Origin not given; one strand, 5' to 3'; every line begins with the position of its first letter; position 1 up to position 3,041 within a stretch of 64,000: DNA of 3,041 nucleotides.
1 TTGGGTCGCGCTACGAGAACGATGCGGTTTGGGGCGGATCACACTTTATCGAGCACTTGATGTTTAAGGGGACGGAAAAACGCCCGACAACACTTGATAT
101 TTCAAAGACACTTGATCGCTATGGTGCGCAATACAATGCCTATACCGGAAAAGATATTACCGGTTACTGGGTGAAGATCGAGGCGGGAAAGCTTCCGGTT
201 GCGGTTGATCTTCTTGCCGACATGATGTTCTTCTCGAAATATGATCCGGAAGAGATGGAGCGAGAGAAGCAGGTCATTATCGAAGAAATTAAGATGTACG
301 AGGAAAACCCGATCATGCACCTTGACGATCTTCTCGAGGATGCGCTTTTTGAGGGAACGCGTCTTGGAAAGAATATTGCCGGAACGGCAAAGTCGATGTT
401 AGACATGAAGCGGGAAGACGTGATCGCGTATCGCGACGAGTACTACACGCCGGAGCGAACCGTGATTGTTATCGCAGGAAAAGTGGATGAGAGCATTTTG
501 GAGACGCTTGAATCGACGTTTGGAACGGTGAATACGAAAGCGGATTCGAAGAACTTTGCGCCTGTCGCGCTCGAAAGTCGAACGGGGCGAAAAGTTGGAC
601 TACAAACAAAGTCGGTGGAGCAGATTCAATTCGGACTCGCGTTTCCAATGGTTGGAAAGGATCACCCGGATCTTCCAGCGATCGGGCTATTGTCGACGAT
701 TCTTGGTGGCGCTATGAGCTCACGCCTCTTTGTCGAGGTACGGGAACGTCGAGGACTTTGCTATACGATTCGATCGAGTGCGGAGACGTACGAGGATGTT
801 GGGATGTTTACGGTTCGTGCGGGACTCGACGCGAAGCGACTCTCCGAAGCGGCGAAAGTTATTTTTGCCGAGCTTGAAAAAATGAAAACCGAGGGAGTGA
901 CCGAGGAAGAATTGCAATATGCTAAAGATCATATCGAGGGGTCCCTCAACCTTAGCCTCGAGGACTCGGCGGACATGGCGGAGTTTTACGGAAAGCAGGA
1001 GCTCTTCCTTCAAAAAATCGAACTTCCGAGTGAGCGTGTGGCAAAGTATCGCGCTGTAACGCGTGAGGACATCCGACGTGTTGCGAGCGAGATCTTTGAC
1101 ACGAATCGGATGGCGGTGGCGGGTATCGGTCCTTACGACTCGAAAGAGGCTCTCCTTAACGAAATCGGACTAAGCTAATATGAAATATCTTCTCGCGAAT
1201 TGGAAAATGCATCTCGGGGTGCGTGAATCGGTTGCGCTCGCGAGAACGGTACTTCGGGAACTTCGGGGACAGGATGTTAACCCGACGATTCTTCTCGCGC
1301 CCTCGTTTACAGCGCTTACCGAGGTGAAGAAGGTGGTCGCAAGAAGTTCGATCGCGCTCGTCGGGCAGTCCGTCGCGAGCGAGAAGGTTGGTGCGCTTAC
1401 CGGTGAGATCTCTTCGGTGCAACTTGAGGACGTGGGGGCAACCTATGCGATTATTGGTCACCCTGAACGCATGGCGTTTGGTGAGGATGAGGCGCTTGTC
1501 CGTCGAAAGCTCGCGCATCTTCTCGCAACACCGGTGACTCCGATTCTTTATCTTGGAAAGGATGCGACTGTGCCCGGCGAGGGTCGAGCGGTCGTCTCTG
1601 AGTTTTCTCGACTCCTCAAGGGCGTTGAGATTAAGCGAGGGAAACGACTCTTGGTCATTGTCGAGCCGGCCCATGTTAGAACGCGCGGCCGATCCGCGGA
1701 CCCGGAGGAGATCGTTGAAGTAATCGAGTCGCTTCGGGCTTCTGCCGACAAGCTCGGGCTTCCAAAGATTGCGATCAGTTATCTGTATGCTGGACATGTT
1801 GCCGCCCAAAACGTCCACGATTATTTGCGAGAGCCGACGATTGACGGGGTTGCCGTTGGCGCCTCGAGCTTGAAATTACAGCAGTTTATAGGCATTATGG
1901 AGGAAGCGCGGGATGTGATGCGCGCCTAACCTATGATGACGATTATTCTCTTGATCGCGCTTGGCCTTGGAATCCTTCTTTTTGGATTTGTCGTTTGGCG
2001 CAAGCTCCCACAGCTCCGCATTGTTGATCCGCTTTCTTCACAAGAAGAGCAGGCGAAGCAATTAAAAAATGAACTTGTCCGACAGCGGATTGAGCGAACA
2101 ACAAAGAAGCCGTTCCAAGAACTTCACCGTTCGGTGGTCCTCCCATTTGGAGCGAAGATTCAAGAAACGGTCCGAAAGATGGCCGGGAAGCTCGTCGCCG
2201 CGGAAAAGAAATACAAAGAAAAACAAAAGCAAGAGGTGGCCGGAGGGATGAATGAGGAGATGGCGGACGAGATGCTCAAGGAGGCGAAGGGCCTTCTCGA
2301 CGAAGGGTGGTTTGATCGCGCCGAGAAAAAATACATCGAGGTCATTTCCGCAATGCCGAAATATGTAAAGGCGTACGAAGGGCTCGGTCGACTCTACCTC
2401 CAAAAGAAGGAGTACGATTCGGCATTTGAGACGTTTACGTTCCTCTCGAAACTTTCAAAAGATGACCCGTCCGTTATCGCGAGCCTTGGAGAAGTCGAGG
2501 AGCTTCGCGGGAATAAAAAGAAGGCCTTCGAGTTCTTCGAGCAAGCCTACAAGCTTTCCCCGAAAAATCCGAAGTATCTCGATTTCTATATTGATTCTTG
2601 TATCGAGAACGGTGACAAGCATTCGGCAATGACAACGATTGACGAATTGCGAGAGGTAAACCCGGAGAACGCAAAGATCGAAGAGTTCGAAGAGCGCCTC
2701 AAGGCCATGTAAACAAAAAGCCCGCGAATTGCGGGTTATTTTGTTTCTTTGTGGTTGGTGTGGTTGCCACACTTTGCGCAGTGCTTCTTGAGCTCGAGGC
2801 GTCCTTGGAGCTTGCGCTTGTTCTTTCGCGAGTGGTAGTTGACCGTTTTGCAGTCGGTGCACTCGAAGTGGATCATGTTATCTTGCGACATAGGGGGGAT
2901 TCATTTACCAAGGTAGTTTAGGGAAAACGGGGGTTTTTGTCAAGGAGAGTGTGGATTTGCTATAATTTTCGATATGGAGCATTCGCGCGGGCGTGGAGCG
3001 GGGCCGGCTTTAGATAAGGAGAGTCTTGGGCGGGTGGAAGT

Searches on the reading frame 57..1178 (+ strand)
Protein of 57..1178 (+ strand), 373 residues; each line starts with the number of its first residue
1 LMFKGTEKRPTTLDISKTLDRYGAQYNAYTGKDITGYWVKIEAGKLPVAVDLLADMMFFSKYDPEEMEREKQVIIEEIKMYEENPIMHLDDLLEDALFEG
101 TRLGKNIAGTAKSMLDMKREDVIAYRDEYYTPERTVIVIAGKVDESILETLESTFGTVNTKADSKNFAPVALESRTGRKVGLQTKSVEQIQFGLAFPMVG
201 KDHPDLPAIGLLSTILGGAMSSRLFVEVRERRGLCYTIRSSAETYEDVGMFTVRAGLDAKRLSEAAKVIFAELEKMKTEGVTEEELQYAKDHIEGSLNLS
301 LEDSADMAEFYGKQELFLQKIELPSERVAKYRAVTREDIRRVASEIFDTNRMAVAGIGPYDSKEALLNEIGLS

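Call 3: search_protein_families(library=pfam, proteins=[window:57-1178:+], max_evalue=1)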
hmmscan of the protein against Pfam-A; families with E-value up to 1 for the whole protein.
window:57-1178:+ (373 aa): 2 families
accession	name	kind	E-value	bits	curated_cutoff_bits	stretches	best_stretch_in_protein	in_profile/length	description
PF05193.26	Peptidase_M16_C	-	3.2e-44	151.4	23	1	117-291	2-179/181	Peptidase M16 inactive domain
PF00675.25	Peptidase_M16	-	2.5e-21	76.5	22.3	1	1-110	40-148/149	Insulinase (Peptidase family M16)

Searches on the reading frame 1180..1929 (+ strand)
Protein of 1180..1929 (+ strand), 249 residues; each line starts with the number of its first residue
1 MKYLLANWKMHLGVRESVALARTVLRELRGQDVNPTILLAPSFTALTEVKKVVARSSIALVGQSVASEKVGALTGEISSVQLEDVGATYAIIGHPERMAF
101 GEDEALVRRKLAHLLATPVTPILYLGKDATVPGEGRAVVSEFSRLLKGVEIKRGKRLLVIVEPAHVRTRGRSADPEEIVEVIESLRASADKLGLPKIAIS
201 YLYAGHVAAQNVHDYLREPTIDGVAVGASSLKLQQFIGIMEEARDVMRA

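Call 3: search_protein_families(library=pfam, proteins=[window:1180-1929:+], max_evalue=1)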
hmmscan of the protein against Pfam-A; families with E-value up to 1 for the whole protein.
window:1180-1929:+ (249 aa): 2 families
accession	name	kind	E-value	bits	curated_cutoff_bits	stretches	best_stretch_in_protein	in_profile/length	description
PF00121.24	TIM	-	7.9e-42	143.9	20.1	1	3-242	2-244/245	Triosephosphate isomerase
PF04214.18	DUF411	-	0.12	12.5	27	1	200-227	11-39/48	Protein of unknown function, DUF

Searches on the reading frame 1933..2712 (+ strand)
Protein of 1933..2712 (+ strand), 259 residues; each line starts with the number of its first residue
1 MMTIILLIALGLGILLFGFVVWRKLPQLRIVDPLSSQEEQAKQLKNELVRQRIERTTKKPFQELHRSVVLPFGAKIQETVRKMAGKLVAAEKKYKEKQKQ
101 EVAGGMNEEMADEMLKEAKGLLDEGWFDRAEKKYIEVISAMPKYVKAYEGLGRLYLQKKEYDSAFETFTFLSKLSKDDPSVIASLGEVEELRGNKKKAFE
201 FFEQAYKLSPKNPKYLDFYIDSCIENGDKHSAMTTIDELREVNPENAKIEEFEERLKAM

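Call 3: search_protein_families(library=pfam, proteins=[window:1933-2712:+], max_evalue=1)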
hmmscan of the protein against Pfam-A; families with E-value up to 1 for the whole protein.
window:1933-2712:+ (259 aa): 22 families
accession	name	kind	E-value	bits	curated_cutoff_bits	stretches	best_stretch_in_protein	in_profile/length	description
PF14559.12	TPR_19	-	3.4e-11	43.8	25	2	121-172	1-52/68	Tetratricopeptide repeat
PF07719.23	TPR_2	-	6.6e-10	38.8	27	2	185-212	7-34/34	Tetratricopeptide repeat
PF13432.12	TPR_16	-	7.1e-10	39.6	32.7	2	115-168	1-54/65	Tetratricopeptide repeat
PF13428.12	TPR_14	-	1.1e-08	35.4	23.5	1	183-220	5-42/44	Tetratricopeptide repeat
PF13181.12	TPR_8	-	2.2e-07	30.9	25.7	2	185-212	7-34/34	Tetratricopeptide repeat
PF23914.1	TPR_CcmH_CycH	-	2e-06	28.2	42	1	185-247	56-121/158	Cytochrome c-type biogenesis protein H TPR domain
PF00515.34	TPR_1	-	6.3e-06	26.2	27.8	2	185-212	7-34/34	Tetratricopeptide repeat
PF13424.12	TPR_12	-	1.4e-05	25.7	30.1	2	184-209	50-75/77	Tetratricopeptide repeat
PF13414.12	TPR_11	-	0.00048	20.2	26.8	1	123-158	6-41/42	TPR repeat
PF13174.12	TPR_6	-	0.002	19.1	26.3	0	150-169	5-24/33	Tetratricopeptide repeat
PF13431.12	TPR_17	-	0.0046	17.6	24.4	1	137-164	5-32/34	Tetratricopeptide repeat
PF12895.13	ANAPC3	-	0.007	17.1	27.2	1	160-238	4-81/82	Anaphase-promoting complex, cyclosome, subunit 3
PF13176.12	TPR_7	-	0.014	15.9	27.9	0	147-178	1-32/36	Tetratricopeptide repeat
PF13429.12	TPR_15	-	0.015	15.2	26.2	1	115-239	93-206/280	Tetratricopeptide repeat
PF11846.14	Wzy_C_2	-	0.048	14.1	28.5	1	183-247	117-180/191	Virulence factor membrane-bound polymerase, C-terminal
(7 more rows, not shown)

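Call 4: search_protein_families(library=ncbifam, proteins=[window:1933-2712:+], max_evalue=1)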
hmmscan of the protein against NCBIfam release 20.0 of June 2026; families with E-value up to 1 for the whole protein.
window:1933-2712:+ (259 aa): 25 families
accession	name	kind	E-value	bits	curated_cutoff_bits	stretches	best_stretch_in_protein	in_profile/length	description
TIGR02552.1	LcrH_SycD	equivalog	6.4e-17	61.5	104.8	2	157-259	30-132/136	SycD/LcrH family type III secretion system chaperone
TIGR02917.1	PEP_TPR_lipo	equivalog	1.7e-12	46.1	312.2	1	81-249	706-873/899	XrtA/PEP-CTERM system TPR-repeat protein PrsT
NF040959.1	MamA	equivalog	2e-10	40.5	200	1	112-216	72-176/204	magnetosome protein MamA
TIGR03939.1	PGA_TPR_OMP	equivalog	6.7e-07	27.9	366.65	2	178-257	428-507/800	poly-beta-1,6 N-acetyl-D-glucosamine export porin PgaA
NF008756.0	PRK11788.1-4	equivalog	2.9e-06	26.6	474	1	116-244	112-245/389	lipopolysaccharide assembly protein LapB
NF008757.0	PRK11788.1-5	equivalog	3.1e-06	26.6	363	1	120-245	116-246/388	lipopolysaccharide assembly protein LapB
NF033920.0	C39_PA2778_fam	equivalog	6.8e-06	25.7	150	1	111-210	156-255/255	PA2778 family cysteine peptidase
TIGR02521.1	type_IV_pilW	equivalog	1e-05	25.2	154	2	106-178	26-98/234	type IV pilus biogenesis/stability protein PilW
TIGR02795.1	tol_pal_ybgF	equivalog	2.2e-05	25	90.1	2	115-212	6-109/119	tol-pal system protein YbgF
TIGR00540.1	TPR_hemY_coli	hypoth_equivalog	7.6e-05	21.6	142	1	150-205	331-385/385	heme biosynthesis-associated TPR protein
NF047371.1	FlcA_CTERM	equivalog_domain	0.00049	18.7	300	1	90-207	424-535/646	periplasmic flagellar collar protein FlcA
NF008391.2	PRK11189.1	equivalog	0.00078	19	250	1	129-178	83-132/297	lipoprotein NlpI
NF008755.0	PRK11788.1-3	equivalog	0.0034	16.8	430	1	118-246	115-247/388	lipopolysaccharide assembly protein LapB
NF033758.1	gliding_GltE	equivalog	0.0036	16.3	225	1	125-243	100-216/411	adventurous gliding motility TPR repeat lipoprotein GltE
NF040561.1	PrimPol_Msp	equivalog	0.0063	15.1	200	1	155-229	1-75/515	CRISPR-associated primase-polymerase type A1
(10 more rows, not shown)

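Call 5: search_protein_families(library=padloc, proteins=[window:1933-2712:+], max_evalue=1)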
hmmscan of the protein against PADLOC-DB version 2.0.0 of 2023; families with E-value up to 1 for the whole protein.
window:1933-2712:+ (259 aa): 3 families
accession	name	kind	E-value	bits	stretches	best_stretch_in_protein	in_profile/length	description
PDLC01169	TPR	-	0.0021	15.5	1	111-210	75-180/252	TPR repeats containing protein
PDLC01101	PrimPol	-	0.0045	13.7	1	109-220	31-138/490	adaptation polymerase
PDLC01692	Cas12f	-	0.041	10.7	1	32-121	17-101/532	CAS-V-F; effector__SPE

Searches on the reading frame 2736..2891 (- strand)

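Call 92: search_protein_families(library=pfam, proteins=[window:2736-2891:-], max_evalue=0.01)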
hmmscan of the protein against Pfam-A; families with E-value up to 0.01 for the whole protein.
window:2736-2891:- (51 aa): 2 families
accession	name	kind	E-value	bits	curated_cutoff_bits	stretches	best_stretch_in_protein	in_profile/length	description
PF00471.26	Ribosomal_L33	-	2.7e-15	56.9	25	1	7-51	3-47/47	Ribosomal protein L33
PF14803.11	Zn_ribbon_Nudix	-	0.0076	16.6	25.6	0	9-19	23-33/34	Nudix N-terminal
